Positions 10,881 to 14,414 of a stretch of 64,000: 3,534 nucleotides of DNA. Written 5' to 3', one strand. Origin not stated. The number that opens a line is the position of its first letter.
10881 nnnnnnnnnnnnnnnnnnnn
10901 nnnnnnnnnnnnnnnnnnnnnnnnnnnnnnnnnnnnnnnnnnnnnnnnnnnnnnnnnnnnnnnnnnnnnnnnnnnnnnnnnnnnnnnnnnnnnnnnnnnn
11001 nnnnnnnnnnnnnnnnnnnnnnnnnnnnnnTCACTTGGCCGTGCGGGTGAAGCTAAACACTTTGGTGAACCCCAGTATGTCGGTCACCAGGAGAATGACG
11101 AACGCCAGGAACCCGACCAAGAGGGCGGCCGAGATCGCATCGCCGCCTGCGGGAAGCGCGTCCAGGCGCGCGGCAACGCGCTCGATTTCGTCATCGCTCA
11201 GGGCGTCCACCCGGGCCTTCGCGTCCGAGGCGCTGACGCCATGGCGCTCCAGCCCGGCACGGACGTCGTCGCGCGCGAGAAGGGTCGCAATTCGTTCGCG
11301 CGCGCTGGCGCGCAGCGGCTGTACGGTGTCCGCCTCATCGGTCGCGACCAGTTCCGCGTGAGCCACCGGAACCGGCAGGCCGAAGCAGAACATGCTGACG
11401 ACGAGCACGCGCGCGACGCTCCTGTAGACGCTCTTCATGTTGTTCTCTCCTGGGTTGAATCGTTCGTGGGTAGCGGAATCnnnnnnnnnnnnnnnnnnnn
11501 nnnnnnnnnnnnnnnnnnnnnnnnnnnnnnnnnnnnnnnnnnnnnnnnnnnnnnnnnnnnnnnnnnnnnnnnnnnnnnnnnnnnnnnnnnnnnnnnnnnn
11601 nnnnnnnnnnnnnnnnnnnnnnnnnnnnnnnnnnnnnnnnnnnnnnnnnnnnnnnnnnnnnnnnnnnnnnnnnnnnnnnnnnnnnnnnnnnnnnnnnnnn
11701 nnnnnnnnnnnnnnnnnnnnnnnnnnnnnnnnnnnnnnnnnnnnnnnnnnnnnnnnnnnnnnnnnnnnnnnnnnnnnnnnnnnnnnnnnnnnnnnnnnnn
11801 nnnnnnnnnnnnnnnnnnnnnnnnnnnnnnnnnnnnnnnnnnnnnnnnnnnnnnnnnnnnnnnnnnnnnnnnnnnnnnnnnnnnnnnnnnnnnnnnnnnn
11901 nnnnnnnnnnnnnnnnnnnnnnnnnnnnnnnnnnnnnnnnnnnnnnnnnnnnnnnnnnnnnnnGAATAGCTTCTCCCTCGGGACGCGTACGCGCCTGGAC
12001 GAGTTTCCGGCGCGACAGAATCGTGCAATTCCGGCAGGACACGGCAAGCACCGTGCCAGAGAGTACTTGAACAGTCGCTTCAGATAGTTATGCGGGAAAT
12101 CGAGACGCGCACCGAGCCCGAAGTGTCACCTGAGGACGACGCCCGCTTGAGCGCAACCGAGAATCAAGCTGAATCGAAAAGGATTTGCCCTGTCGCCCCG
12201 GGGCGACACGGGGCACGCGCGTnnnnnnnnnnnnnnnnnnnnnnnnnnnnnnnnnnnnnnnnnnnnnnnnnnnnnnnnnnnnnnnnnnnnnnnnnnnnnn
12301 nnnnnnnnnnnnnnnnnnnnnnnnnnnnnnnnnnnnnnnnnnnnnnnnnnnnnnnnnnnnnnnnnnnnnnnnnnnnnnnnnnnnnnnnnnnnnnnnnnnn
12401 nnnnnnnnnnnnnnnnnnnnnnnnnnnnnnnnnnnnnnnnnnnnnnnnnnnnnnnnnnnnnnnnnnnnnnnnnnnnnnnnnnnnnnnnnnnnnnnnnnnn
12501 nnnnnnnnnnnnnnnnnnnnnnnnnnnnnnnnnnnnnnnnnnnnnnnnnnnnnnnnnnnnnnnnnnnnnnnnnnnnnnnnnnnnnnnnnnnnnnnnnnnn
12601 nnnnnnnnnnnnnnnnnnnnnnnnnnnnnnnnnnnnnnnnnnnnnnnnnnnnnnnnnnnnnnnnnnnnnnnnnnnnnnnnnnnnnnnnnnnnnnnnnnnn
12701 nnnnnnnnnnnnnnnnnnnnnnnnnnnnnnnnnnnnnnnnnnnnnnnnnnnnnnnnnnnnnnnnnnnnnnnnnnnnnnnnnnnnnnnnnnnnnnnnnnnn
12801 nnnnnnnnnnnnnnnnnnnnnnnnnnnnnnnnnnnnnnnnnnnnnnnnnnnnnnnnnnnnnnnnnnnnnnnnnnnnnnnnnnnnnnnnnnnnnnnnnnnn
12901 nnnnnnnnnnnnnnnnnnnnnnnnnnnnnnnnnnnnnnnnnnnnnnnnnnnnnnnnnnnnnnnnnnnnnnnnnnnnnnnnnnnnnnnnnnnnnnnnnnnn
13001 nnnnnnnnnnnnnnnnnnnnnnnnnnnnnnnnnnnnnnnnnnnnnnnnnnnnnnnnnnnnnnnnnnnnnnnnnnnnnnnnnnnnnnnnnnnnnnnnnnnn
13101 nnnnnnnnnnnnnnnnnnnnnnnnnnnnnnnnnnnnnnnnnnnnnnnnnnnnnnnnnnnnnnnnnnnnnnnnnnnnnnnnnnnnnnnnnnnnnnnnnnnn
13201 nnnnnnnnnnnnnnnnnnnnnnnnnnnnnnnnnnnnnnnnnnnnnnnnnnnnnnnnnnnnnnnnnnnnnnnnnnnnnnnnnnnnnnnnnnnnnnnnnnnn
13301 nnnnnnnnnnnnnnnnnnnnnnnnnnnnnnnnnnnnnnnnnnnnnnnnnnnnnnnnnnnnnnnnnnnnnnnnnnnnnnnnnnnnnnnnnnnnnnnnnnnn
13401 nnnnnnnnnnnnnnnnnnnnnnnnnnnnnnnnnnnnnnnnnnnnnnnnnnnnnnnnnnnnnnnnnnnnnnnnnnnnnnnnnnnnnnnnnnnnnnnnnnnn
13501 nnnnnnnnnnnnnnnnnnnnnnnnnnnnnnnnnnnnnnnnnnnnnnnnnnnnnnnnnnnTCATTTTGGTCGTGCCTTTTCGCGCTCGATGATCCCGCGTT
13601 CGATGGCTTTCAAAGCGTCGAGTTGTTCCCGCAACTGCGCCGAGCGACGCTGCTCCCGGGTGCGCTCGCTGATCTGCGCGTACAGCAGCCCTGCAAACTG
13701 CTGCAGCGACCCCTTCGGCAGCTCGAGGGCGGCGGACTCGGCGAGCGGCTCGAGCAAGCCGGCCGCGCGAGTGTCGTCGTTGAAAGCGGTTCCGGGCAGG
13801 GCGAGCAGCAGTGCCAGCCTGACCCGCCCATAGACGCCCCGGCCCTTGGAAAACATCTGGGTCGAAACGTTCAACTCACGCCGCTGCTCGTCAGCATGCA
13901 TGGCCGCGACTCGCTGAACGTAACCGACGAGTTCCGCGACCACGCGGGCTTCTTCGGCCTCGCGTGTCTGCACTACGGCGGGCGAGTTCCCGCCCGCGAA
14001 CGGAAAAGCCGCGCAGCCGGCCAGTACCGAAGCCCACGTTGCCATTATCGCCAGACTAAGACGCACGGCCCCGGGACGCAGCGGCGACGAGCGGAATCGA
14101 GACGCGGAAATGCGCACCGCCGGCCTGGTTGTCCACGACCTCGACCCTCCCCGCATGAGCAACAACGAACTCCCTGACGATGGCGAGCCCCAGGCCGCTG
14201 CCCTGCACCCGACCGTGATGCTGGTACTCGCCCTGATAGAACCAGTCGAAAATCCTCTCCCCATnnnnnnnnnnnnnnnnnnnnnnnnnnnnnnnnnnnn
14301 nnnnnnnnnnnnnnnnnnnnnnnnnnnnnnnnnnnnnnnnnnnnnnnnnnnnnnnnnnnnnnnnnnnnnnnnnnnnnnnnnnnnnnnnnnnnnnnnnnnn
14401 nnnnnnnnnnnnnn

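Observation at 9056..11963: Four-gene envelope operon in which a C39-like lipoprotein peptidase is paired with a Gly-Gly-containing, C-terminally anchored partner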

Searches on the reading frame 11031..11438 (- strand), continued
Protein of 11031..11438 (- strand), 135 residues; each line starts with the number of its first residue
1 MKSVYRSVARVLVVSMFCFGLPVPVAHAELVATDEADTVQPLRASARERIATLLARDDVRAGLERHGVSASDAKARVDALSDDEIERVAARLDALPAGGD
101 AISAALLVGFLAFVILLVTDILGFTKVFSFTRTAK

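Call 78: list_cluster_members(proteins=[P0252, P0260, P0288, P0319, P0343, P0382, P0384, P0320, P0372, P0258])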
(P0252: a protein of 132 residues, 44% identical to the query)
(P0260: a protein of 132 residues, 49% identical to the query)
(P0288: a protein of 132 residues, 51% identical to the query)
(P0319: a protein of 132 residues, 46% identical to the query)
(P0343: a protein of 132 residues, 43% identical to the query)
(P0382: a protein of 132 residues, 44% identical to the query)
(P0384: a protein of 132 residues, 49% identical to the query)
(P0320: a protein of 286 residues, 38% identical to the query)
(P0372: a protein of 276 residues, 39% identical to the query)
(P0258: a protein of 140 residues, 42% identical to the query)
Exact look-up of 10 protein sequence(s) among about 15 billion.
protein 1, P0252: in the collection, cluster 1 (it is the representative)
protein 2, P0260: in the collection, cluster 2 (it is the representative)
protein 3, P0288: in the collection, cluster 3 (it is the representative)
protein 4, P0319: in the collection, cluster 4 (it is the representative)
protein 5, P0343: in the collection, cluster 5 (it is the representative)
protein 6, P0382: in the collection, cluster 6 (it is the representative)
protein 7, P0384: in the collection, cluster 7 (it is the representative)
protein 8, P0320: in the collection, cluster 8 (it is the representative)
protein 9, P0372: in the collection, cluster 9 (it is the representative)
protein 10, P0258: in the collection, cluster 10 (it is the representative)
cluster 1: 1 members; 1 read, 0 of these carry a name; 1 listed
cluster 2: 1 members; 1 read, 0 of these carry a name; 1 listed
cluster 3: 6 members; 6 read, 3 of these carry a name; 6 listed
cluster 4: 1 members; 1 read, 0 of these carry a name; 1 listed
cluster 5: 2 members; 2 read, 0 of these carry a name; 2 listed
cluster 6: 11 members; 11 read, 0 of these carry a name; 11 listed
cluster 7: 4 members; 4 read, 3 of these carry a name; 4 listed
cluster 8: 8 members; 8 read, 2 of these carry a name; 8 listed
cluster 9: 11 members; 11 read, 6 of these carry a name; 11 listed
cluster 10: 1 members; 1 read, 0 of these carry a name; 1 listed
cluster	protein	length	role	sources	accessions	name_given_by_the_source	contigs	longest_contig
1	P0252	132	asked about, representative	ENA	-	-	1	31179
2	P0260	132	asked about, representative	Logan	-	-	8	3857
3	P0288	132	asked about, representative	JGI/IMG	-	-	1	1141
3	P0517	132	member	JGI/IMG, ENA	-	hypothetical protein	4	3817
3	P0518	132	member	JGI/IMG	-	hypothetical protein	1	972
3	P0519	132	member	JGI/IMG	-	hypothetical protein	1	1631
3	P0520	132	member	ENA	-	-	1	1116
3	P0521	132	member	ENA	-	-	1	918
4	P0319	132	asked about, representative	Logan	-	-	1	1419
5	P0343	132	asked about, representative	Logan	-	-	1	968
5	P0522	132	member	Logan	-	-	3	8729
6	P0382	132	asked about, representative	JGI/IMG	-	-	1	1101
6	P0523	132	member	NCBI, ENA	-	-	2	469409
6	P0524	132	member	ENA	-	-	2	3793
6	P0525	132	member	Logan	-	-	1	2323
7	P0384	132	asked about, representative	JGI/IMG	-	hypothetical protein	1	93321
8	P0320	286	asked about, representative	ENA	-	-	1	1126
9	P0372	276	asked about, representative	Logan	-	-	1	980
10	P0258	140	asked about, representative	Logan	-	-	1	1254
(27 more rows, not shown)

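Call 79: search_dna_similar(query=window:11031-11438:-, collection=plasmids, mode=protein, max_evalue=0.001, max_rows=40, rows=spread)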
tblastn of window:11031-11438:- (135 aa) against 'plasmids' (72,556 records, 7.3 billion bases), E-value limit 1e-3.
Records with a match: 2; places in all: 2; records where one place covers at least 80% of the query: 0.
Best place of each record, by identity: <60% 2.
By first word of the organism name: Eleftheria 1; Azoarcus 1.
By predicted mobility (MOB-suite, as given by PLSDB): non-mobilizable 1; mobilizable 1.
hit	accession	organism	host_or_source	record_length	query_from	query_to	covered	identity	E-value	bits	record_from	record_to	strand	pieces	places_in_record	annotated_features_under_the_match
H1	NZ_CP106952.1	Eleftheria terrae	soil sample,soil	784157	29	133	78%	47.6%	4e-18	86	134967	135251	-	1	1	PA2779 family protein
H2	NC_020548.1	Azoarcus sp. KH32C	-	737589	2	100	73%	31.7%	3e-5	49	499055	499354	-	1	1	PA2779 family protein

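Call 80: get_annotated_region(hit=H1, flank=5000)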
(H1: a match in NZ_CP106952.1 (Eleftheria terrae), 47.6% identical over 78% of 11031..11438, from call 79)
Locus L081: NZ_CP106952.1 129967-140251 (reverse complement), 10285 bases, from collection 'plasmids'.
description: Eleftheria terrae strain P9846-PB plasmid unnamed1
organism: Eleftheria terrae (NCBI taxid 1597781)
taxonomy: Bacteria; Pseudomonadota; Betaproteobacteria; Burkholderiales; ; Eleftheria; Eleftheria terrae
host: -; source: soil sample,soil; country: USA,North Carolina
typing (MOB-suite, as given by PLSDB): non-mobilizable
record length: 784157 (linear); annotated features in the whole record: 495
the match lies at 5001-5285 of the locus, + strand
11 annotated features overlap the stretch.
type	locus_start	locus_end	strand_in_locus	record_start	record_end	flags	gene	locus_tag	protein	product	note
CDS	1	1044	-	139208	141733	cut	-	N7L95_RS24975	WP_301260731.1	ABC transporter permease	-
CDS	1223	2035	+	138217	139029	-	-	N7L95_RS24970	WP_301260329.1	GGDEF domain-containing protein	-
CDS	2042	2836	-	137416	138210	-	-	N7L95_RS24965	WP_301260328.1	MBL fold metallo-hydrolase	-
CDS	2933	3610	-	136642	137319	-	-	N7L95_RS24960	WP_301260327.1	ABC transporter ATP-binding protein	-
CDS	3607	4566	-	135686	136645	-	miaA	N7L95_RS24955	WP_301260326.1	tRNA (adenosine(37)-N6)-dimethylallyltransferase MiaA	GO:0006400 - tRNA modification [Evidence IEA]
CDS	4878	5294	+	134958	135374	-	-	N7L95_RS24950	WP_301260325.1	PA2779 family protein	-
CDS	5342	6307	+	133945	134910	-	-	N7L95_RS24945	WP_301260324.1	PA2778 family cysteine peptidase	-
CDS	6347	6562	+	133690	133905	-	-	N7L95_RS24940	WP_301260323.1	hypothetical protein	-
CDS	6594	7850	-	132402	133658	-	-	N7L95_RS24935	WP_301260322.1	pseudouridine synthase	-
CDS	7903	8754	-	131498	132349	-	-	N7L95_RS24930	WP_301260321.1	alpha/beta fold hydrolase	-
CDS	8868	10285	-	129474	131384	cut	mutL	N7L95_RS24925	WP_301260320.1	DNA mismatch repair endonuclease MutL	GO:0006298 - mismatch repair [Evidence IEA]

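Call 81: get_annotated_region(hit=H2, flank=5000)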
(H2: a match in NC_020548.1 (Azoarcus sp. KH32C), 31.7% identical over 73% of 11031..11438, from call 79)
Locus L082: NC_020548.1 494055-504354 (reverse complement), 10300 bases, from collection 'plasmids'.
description: Azoarcus sp. KH32C plasmid pAZKH, complete sequence
organism: Azoarcus sp. KH32C (NCBI taxid 748247)
taxonomy: Bacteria; Pseudomonadota; Betaproteobacteria; Rhodocyclales; Zoogloeaceae; Azoarcus; Azoarcus sp. KH32C
host: -; source: -; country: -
typing (MOB-suite, as given by PLSDB): mobilizable; replicon rep_cluster_432; relaxase MOBP
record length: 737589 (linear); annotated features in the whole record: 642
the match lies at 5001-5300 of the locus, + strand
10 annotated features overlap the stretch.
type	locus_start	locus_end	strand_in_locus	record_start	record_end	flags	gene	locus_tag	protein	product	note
CDS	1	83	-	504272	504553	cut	-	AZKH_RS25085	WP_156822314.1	hypothetical protein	-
CDS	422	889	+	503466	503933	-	-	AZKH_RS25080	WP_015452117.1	group 1 truncated hemoglobin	-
CDS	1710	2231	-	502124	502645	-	-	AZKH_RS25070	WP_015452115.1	phasin family protein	-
CDS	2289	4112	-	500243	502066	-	-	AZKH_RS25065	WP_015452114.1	EAL domain-containing protein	-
CDS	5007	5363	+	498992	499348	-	-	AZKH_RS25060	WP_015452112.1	PA2779 family protein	-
CDS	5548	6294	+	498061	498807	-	-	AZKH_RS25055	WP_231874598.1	PA2778 family cysteine peptidase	-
CDS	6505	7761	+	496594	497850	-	-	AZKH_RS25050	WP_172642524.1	putative Na+/H+ antiporter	-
CDS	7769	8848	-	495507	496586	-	-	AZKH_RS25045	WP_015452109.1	alpha/beta fold hydrolase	-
CDS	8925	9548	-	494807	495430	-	-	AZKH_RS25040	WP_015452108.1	glutathione S-transferase family protein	-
CDS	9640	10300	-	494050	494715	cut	-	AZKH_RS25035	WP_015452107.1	rhomboid family intramembrane serine protease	-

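Call 92: search_protein_families(library=ncbifam, proteins=[window:11031-11438:-], max_evalue=10)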
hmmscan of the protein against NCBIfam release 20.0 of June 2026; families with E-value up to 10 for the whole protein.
window:11031-11438:- (135 aa): 2 families
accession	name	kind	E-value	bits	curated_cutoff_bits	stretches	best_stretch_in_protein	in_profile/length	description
NF033919.1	PA2779_fam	subfamily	7.3e-30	103.6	40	1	8-132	2-123/123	PA2779 family protein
NF050032.1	Rv1733c_fam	subfamily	0.17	11.8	80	2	8-77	18-84/180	Rv1733c family protein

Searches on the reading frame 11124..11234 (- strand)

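Call 92: search_protein_families(library=ncbifam, proteins=[window:11124-11234:-], max_evalue=10)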
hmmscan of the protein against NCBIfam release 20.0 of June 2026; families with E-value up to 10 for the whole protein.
seq(37 aa): 1 family
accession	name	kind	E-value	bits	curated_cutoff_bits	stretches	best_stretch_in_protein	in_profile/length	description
NF033919.1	PA2779_fam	subfamily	4.3e-07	30.1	40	1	2-34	64-97/123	PA2779 family protein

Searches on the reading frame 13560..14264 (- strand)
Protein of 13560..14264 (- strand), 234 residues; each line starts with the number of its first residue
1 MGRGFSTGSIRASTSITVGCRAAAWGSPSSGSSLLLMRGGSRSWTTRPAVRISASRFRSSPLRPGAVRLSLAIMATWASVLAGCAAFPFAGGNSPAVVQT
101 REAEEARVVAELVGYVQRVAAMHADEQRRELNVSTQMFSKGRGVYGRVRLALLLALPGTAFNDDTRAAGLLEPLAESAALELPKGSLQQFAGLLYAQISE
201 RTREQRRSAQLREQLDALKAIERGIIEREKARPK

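Call 15: search_protein_families(library=pfam, proteins=[window:13560-14264:-], max_evalue=0.001)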
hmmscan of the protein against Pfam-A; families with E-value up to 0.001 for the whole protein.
window:13560-14264:- (234 aa): 0 families

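Call 33: search_protein_families(library=ncbifam, proteins=[window:13560-14264:-], max_evalue=0.01)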
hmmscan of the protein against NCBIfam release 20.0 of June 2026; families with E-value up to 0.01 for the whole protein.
window:13560-14264:- (234 aa): 0 families
